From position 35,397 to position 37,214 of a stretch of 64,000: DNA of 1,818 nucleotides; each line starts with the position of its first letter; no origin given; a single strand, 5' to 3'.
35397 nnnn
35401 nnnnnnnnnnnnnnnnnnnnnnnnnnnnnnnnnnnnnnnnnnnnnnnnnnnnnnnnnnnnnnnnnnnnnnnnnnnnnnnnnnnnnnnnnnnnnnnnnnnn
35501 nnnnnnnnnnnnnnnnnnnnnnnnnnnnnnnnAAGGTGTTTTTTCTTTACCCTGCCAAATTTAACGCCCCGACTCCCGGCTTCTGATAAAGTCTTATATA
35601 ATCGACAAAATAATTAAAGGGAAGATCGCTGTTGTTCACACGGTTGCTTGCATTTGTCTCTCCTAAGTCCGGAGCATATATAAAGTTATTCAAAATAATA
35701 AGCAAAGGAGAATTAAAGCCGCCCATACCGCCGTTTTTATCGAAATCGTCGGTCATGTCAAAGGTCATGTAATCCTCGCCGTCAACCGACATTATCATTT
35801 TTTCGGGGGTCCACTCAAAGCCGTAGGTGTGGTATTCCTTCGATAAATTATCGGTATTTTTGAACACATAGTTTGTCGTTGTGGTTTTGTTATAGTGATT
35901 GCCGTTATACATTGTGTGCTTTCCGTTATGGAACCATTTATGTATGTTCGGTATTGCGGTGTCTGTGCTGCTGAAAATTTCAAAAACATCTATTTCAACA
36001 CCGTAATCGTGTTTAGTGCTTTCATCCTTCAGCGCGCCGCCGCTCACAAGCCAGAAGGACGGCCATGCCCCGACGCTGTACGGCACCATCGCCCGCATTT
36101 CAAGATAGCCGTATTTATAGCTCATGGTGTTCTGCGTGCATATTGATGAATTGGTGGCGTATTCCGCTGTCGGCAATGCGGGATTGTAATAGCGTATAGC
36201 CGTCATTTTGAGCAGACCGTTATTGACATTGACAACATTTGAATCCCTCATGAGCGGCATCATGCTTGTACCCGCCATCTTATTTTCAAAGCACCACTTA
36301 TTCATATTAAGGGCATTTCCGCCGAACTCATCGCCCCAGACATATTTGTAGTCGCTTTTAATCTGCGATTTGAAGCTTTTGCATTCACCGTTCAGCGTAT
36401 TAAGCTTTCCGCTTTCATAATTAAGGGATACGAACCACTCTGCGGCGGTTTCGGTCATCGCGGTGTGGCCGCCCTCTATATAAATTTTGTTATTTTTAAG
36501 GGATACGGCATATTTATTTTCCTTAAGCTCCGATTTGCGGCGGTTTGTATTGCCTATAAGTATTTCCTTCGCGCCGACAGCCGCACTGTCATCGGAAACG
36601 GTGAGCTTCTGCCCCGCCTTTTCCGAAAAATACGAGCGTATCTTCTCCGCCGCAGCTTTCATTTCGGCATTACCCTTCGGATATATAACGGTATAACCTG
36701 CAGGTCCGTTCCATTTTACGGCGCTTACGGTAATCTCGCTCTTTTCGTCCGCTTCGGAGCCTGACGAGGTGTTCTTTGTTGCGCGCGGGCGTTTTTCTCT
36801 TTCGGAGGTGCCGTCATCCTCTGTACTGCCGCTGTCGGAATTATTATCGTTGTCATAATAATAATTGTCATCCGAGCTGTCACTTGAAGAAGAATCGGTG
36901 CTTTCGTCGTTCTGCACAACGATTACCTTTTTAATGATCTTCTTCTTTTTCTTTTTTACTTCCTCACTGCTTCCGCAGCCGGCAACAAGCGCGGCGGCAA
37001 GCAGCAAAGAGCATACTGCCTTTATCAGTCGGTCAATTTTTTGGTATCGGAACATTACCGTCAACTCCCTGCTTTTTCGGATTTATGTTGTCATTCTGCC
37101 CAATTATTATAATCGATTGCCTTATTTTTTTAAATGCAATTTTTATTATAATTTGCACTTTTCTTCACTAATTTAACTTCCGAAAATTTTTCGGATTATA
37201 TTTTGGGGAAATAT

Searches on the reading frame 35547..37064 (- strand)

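Call 5: search_protein_families(library=pfam, proteins=[window:35547-37064:-], max_evalue=0.01)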
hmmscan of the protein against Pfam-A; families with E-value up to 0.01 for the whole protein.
window:35547-37064:- (505 aa): 2 families
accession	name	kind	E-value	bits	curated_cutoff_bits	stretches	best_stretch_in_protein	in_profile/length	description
PF00722.28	Glyco_hydro_16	-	1.5e-16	60.8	22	1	279-440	16-140/175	Glycosyl hydrolases family 16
PF02838.20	Glyco_hydro_20b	-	0.0074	17.5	26.1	0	122-202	22-95/124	Glycosyl hydrolase family 20, domain 2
